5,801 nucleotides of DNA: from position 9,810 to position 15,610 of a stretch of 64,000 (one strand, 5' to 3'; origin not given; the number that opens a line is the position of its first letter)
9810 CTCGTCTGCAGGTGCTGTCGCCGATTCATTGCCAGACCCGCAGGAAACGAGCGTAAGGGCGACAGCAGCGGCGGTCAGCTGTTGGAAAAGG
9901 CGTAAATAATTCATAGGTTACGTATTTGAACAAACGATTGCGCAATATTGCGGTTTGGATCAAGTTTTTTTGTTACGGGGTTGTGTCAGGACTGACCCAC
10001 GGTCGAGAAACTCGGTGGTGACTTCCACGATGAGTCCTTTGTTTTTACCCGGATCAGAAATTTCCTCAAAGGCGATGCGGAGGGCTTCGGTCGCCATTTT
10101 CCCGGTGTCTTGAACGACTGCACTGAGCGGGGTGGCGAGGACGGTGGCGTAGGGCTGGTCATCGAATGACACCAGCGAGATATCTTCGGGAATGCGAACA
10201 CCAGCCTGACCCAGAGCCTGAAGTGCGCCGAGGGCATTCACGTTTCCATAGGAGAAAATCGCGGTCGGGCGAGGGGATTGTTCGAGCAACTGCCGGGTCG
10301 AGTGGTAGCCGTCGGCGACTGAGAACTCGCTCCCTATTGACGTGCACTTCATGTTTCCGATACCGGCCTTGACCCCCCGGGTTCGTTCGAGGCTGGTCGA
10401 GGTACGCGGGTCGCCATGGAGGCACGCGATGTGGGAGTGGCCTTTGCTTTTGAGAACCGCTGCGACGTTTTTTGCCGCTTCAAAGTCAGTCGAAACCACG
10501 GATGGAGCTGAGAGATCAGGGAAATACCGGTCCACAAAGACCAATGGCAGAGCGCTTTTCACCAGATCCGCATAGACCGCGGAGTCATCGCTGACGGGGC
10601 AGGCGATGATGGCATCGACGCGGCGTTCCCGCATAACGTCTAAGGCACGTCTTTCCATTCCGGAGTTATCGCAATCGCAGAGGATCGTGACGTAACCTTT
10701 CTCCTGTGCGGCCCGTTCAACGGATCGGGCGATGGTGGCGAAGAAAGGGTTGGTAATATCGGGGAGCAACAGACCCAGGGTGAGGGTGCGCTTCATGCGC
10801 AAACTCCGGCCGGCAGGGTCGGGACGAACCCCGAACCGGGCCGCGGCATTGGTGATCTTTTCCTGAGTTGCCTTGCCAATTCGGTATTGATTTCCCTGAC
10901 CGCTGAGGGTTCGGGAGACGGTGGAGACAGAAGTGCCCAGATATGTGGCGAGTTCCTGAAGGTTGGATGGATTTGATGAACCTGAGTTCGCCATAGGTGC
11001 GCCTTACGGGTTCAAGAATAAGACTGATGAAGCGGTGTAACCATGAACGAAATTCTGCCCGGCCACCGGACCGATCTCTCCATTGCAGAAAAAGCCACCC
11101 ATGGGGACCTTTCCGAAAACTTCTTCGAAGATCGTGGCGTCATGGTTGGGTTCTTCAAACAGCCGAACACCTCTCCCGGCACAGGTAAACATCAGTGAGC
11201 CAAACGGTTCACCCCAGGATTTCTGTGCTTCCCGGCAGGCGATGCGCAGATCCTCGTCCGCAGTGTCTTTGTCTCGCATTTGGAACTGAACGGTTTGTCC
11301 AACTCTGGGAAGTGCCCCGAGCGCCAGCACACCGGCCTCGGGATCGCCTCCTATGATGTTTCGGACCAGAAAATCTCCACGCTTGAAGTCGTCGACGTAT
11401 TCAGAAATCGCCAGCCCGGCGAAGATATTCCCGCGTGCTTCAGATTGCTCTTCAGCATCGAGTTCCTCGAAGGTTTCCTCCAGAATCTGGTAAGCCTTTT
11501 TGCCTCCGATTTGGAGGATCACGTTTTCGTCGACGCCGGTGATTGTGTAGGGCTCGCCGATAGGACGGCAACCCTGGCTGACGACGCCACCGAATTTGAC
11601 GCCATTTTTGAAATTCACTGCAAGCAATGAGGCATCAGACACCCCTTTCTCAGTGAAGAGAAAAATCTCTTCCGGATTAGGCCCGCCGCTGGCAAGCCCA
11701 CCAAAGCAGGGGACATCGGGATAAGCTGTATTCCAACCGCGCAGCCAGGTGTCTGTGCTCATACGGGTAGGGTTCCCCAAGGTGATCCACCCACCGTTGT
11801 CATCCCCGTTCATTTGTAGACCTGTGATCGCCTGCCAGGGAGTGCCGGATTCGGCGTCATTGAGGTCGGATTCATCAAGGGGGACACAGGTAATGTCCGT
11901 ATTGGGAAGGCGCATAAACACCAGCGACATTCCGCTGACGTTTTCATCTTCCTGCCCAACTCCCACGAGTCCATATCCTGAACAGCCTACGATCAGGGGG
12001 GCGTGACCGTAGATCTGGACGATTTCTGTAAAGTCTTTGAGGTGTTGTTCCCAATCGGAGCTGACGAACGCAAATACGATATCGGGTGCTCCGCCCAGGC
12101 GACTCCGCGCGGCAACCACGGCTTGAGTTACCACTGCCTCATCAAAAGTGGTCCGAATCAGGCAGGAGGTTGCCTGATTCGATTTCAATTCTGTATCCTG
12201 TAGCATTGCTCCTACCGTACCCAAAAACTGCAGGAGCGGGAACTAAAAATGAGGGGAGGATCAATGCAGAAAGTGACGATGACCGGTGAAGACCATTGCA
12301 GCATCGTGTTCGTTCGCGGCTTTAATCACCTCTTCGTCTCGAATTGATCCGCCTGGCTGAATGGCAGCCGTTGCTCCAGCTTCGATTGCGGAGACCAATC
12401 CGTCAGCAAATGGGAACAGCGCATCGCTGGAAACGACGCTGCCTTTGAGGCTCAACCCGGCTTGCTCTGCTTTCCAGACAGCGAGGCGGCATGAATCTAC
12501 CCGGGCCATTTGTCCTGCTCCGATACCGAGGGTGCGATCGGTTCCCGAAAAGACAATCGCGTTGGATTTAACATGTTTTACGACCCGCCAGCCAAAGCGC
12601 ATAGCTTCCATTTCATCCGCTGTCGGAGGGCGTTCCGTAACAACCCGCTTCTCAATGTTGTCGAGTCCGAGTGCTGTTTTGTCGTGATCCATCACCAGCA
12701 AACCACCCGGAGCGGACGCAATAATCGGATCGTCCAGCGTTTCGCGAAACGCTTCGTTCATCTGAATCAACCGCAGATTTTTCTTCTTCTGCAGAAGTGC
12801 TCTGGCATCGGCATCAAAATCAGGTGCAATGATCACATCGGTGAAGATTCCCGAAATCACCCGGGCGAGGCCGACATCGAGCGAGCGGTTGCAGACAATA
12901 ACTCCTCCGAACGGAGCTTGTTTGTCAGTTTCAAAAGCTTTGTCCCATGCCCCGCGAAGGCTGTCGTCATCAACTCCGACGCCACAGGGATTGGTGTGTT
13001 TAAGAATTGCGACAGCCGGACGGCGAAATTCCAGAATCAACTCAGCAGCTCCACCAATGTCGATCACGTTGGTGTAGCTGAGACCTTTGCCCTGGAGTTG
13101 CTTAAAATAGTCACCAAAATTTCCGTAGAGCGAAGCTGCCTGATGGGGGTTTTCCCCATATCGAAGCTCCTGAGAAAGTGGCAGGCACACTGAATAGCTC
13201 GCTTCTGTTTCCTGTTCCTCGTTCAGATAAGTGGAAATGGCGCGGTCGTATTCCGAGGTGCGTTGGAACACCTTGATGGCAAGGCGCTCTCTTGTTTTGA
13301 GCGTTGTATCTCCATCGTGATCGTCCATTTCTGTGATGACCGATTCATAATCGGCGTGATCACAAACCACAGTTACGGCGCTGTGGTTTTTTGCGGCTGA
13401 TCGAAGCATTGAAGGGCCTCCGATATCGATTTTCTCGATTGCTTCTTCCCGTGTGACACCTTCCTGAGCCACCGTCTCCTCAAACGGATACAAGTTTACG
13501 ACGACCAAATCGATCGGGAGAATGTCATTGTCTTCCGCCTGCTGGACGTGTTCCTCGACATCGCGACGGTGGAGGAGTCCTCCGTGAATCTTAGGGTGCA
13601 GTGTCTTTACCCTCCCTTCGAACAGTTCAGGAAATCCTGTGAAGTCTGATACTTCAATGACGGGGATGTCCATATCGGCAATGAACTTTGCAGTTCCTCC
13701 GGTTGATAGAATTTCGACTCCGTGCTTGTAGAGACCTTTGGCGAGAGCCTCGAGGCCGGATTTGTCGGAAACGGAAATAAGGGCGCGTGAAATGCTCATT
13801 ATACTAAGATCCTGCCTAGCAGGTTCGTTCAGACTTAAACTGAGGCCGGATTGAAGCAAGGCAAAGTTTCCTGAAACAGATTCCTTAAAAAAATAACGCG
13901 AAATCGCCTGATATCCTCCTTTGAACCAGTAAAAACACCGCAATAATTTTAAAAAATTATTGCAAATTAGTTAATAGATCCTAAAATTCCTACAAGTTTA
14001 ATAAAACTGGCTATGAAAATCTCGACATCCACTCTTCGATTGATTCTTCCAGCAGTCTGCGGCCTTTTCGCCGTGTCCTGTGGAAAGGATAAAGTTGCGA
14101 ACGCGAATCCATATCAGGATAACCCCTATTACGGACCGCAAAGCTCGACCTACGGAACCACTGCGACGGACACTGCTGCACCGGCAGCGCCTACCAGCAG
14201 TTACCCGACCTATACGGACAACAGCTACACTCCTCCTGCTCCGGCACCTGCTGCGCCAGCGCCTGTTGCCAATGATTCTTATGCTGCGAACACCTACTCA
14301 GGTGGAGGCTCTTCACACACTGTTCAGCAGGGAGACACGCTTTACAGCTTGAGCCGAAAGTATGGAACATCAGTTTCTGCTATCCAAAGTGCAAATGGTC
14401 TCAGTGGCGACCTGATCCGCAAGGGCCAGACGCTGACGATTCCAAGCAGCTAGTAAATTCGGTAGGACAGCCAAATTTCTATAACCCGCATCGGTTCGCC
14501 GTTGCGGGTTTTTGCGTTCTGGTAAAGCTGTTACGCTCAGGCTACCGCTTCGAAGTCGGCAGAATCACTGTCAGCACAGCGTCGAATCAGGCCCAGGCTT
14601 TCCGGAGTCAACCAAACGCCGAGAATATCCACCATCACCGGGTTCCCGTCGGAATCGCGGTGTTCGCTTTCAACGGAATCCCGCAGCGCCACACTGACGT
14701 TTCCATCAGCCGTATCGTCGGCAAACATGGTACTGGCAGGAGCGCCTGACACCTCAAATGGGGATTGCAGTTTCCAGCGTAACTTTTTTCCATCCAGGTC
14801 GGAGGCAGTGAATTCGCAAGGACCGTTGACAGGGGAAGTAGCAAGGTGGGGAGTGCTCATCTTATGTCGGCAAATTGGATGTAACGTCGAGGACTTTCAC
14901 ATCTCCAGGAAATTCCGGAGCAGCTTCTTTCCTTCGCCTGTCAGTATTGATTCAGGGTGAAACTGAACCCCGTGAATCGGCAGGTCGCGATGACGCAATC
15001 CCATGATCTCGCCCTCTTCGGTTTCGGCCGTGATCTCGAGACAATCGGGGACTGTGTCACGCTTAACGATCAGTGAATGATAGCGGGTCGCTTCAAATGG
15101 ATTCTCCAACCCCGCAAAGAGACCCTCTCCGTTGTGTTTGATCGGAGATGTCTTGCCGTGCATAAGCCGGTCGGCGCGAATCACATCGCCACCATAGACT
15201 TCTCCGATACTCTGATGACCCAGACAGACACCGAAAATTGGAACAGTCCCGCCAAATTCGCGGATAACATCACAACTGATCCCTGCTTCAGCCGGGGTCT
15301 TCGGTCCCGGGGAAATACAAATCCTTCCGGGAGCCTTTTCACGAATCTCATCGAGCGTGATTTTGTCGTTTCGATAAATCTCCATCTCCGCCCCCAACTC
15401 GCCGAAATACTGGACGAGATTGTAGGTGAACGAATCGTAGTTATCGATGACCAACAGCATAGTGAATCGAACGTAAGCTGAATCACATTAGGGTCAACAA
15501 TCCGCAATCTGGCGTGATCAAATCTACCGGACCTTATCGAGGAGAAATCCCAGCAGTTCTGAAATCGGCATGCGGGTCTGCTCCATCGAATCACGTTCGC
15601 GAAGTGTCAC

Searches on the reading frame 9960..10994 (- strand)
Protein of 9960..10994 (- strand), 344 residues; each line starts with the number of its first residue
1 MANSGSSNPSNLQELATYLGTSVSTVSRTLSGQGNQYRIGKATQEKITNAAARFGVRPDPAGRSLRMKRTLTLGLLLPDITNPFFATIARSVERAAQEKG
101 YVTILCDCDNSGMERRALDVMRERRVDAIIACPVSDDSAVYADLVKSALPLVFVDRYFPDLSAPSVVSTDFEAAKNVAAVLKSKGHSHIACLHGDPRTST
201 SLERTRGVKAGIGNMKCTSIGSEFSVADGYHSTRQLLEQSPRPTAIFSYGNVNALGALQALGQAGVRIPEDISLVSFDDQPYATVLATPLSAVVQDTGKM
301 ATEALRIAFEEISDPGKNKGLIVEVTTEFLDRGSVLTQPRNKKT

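Call 29: search_protein_families(library=pfam, proteins=[window:9960-10994:-], max_evalue=0.00001)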
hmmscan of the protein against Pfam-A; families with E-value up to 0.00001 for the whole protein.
window:9960-10994:- (344 aa): 4 families
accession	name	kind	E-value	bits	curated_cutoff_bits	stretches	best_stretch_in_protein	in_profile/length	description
PF13377.12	Peripla_BP_3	-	8.8e-27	94.6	26.5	1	181-335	4-167/167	Periplasmic binding protein-like domain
PF00532.27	Peripla_BP_1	-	5e-24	85.7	22.2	1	71-297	2-245/281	Periplasmic binding proteins and sugar binding domain of LacI family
PF13407.12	Peripla_BP_4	-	6.1e-16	59.2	35.1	1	74-311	2-253/258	Periplasmic binding protein domain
PF00356.27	LacI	-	8.2e-06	26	27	0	12-58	2-45/46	Bacterial regulatory proteins, lacI family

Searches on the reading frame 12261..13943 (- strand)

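Call 29: search_protein_families(library=pfam, proteins=[window:12261-13943:-], max_evalue=0.00001)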
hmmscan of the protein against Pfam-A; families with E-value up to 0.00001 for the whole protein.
window:12261-13943:- (560 aa): 2 families
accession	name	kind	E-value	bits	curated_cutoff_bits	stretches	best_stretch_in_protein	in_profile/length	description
PF01808.24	AICARFT_IMPCHas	-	1.6e-104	350.1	25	1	183-491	1-311/311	AICARFT/IMPCHase bienzyme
PF02142.27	MGS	-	1.2e-21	77.1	24.1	1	64-177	2-93/94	MGS-like domain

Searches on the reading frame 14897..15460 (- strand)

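Call 31: search_protein_families(library=pfam, proteins=[window:14897-15460:-], max_evalue=0.00001)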
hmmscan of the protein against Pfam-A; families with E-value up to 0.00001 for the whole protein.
window:14897-15460:- (187 aa): 2 families
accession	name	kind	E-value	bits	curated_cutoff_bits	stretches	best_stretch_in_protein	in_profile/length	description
PF00117.34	GATase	-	1.6e-61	207.8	22.8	1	3-185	1-187/190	Glutamine amidotransferase class-I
PF07722.19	Peptidase_C26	-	1e-07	32.4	20.5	1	72-170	105-219/219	Peptidase C26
